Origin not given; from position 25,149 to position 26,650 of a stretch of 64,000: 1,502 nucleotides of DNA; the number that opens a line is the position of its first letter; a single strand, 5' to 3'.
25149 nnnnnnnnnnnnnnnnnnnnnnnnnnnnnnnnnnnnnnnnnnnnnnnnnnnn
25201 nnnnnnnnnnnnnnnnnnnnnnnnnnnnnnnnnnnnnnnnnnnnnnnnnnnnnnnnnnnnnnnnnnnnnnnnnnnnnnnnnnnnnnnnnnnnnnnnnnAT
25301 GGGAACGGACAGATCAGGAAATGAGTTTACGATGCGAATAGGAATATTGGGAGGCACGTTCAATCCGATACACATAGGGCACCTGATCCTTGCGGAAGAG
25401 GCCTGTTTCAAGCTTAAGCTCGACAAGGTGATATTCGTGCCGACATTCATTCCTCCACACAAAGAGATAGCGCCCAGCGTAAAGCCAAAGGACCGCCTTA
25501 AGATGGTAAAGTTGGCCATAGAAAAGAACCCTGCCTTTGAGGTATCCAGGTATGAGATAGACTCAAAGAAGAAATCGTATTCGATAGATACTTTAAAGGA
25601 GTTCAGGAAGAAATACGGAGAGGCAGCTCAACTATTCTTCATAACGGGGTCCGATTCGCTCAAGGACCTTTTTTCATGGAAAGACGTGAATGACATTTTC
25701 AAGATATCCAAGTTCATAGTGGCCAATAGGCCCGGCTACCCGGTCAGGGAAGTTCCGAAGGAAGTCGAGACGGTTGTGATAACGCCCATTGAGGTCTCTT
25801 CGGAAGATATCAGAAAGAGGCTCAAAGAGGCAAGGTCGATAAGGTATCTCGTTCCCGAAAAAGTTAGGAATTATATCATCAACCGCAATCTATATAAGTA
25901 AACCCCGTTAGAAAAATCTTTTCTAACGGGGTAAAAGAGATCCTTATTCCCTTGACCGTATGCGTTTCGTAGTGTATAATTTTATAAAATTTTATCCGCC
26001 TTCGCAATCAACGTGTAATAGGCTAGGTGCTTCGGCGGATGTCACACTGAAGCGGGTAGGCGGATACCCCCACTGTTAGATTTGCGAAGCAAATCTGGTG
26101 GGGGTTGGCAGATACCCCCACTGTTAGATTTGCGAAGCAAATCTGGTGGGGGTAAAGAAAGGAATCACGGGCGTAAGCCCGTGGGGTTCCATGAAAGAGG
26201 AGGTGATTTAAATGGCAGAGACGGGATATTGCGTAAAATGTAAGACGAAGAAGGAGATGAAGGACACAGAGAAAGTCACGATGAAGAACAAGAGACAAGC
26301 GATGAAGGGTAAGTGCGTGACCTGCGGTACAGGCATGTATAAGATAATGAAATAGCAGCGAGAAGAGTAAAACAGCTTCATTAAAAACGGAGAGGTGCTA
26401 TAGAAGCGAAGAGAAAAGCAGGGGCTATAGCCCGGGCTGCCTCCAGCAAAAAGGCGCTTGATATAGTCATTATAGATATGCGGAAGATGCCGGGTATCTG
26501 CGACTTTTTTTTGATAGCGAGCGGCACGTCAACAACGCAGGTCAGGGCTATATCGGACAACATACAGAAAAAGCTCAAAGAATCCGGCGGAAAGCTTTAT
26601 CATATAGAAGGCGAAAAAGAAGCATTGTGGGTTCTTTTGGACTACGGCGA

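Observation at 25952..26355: Strong promoter plus a 230-nt repeat-built structured leader in front of an unannotated 47-aa zinc-ribbon gene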

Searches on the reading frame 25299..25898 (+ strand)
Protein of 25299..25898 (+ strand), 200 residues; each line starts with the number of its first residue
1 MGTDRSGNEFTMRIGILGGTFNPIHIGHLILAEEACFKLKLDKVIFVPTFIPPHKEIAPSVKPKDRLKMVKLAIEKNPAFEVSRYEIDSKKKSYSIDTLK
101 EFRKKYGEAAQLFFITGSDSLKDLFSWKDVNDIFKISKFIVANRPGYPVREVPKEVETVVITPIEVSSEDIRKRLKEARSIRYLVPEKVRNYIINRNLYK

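Call 32: find_homologous_proteins(query=window:25299-25898:+, max_evalue=1e-30)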
Query window:25299-25898:+ (200 aa): 4763 proteins with E <= 1e-30 among 8000 candidates; the best 120 are listed.
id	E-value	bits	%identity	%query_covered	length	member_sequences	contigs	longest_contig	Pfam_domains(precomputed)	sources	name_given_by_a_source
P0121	6.8e-118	409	100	95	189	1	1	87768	PF01467.33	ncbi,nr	ncbi:MAG: nicotinate-nucleotide adenylyltransferase [Candidatus Omnitrophica bacterium]|nr:nicotinat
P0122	2.3e-101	355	85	95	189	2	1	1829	PF01467.33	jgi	jgi:nicotinate-nucleotide adenylyltransferase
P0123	4.2e-101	354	83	95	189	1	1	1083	PF01467.33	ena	-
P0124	4.8e-99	348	84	95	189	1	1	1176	PF01467.33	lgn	-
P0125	9.1e-99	347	84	94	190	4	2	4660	PF01467.33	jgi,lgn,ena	-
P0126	2.4e-98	345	82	95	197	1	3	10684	PF01467.33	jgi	jgi:nicotinate-nucleotide adenylyltransferase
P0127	2.9e-98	345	84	95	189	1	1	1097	PF01467.33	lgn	-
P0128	3.0e-98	345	83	95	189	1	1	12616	PF01467.33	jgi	jgi:nicotinate-nucleotide adenylyltransferase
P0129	4.2e-98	345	79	95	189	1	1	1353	PF01467.33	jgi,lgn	-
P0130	4.9e-98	344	83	95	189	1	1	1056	PF01467.33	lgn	-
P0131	5.9e-98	344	82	94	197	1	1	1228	PF01467.33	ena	-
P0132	6.3e-98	344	79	95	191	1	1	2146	PF01467.33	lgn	-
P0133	6.4e-98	344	83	95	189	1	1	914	PF01467.33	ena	-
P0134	6.5e-98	344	81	95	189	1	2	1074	PF01467.33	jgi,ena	-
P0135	9.9e-98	343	82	94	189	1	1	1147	PF01467.33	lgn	-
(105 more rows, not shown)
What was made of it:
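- On MITE / small non-autonomous insertion element: These relatives are distant, though: nadD identity is <=85% (call 32).
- The source is a MAG (call 32), and repeats are error-prone in short-read assembly.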

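Call 34: find_encoding_contigs(protein=P0121, flank=10000, max_places=3)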
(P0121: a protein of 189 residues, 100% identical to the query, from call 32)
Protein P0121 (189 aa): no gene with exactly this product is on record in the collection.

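Call 35: find_encoding_contigs(protein=P0122, flank=3000, max_places=2)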
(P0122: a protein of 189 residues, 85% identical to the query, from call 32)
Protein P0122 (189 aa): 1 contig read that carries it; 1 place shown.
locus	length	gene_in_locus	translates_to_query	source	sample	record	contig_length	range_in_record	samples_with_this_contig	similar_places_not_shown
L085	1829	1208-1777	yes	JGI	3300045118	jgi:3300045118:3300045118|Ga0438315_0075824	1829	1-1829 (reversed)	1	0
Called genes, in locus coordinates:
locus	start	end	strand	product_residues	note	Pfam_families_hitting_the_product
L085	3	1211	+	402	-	?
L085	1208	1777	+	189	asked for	PF01467:CTP_transf_like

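Call 36: find_encoding_contigs(protein=P0125, flank=3000, max_places=2)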
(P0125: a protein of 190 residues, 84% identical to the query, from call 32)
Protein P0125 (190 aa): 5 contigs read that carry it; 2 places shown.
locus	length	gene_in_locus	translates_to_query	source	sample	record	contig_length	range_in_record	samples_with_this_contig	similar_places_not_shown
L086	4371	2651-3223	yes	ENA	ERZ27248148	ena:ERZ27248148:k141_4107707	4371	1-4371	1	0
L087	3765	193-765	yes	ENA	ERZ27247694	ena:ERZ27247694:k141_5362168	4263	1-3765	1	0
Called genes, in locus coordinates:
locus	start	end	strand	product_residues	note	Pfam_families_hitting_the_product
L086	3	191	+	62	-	?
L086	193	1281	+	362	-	PF00696:AA_kinase, PF01472:PUA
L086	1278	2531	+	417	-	PF00171:Aldedh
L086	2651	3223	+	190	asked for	PF01467:CTP_transf_like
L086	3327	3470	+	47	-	PF18930:DUF5679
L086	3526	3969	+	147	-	PF02410:RsfS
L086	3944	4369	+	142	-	?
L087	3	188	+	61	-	?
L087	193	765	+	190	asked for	PF01467:CTP_transf_like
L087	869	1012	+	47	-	PF18930:DUF5679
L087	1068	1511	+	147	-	PF02410:RsfS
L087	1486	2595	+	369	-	PF01590:GAF, PF13185:GAF_2, PF13492:GAF_3 (weak), PF13487:HD_5, PF01966:HD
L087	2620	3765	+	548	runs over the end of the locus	?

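Call 37: find_encoding_contigs(protein=P0128, flank=3000, max_places=2)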
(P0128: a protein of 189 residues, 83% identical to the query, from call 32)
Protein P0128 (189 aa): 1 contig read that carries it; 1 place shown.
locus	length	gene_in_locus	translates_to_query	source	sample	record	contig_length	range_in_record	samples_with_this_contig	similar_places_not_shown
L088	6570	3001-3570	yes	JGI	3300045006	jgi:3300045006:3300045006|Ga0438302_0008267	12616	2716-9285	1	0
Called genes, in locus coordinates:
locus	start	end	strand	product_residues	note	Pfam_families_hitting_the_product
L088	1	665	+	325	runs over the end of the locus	PF01018:GTP1_OBG, PF01926:MMR_HSR1, PF02421:FeoB_N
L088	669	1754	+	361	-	PF00696:AA_kinase, PF01472:PUA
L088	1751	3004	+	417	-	PF00171:Aldedh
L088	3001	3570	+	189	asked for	PF01467:CTP_transf_like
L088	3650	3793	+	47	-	PF18930:DUF5679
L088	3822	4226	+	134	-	PF02410:RsfS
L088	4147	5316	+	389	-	PF01590:GAF, PF13185:GAF_2, PF13492:GAF_3, PF13487:HD_5, PF01966:HD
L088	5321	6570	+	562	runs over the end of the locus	PF03485:Arg_tRNA_synt_N, PF00750:tRNA-synt_1d, PF05746:DALR_1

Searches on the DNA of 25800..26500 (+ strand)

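Call 4: search_rna_families(source=window, start=25800, end=26500, threshold=evalue, max_evalue=10, show_alignments=3)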
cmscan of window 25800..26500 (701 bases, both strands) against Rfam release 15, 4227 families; matches with E-value up to 10: 8.
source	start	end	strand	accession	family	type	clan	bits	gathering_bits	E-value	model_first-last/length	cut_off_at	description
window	26064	26155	+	RF03619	mir-5729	Gene; miRNA;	-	25.2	41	0.012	1-79/79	no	mir-5729 microRNA precursor family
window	26116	26154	+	RF00245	mir-19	Gene; miRNA;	CL00110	24.7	50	0.029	1-79/79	no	mir-19 microRNA precursor family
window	26068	26106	+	RF00245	mir-19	Gene; miRNA;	CL00110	24.2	50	0.041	1-79/79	no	mir-19 microRNA precursor family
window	26071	26157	+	RF01761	wcaG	Cis-reg;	-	23.1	42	0.054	1-98/98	no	wcaG RNA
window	26072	26149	+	RF03669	mir-2767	Gene; miRNA;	-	16.9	69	3.6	1-80/80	no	mir-2767 microRNA precursor family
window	26203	26313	-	RF02706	TeloSII_ncR30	Gene; sRNA;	-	15.2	86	0.54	1-226/226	no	TeloSII non coding RNA 30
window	26336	26386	+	RF02979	freshwater-1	Gene; sRNA;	-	14.3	72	3.5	1-62/62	no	freshwater-1 RNA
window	26277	26322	+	RF01144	sR17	Gene; snRNA; snoRNA; CD-box;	-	11.1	36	8.4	1-55/55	no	Small nucleolar RNA sR17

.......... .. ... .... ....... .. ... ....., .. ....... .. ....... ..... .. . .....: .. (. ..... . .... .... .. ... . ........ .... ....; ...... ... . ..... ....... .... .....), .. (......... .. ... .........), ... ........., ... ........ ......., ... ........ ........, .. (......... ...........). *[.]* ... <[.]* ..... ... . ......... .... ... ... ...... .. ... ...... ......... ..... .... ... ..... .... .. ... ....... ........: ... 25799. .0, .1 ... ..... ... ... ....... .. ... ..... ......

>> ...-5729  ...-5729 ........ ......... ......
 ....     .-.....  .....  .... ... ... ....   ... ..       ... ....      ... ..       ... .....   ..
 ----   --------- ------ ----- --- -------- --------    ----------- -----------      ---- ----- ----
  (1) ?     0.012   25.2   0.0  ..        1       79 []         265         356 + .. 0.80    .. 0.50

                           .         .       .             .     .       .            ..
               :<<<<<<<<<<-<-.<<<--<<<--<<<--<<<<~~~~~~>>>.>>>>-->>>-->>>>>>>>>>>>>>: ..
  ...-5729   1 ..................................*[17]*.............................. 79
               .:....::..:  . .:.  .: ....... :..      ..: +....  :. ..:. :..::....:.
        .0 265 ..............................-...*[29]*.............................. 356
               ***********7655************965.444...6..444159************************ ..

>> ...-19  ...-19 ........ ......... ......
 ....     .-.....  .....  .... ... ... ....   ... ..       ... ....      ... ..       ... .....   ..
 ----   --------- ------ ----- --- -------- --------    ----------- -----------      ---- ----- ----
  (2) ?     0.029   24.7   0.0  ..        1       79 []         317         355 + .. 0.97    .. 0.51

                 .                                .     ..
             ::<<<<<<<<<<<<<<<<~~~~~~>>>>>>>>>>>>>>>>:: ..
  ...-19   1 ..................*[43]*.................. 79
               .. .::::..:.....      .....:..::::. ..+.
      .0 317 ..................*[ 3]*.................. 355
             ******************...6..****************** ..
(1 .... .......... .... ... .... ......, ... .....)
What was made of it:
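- On Any Rfam RNA family (riboswitch, leader, sRNA): The best sub-threshold hits are miRNA models and wcaG at 23-25 bits, against thresholds of 41-50 (call 4).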

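Call 55: search_dna_similar(query=window:25985-26200:+, collection=phages, mode=distant, max_evalue=0.01)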
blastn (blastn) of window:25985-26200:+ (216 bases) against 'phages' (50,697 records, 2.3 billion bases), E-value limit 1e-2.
No match.

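Call 56: search_dna_similar(query=window:25985-26200:+, collection=plasmids, mode=distant, max_evalue=0.01)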
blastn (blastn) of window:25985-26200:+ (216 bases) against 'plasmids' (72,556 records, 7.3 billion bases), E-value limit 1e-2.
No match.
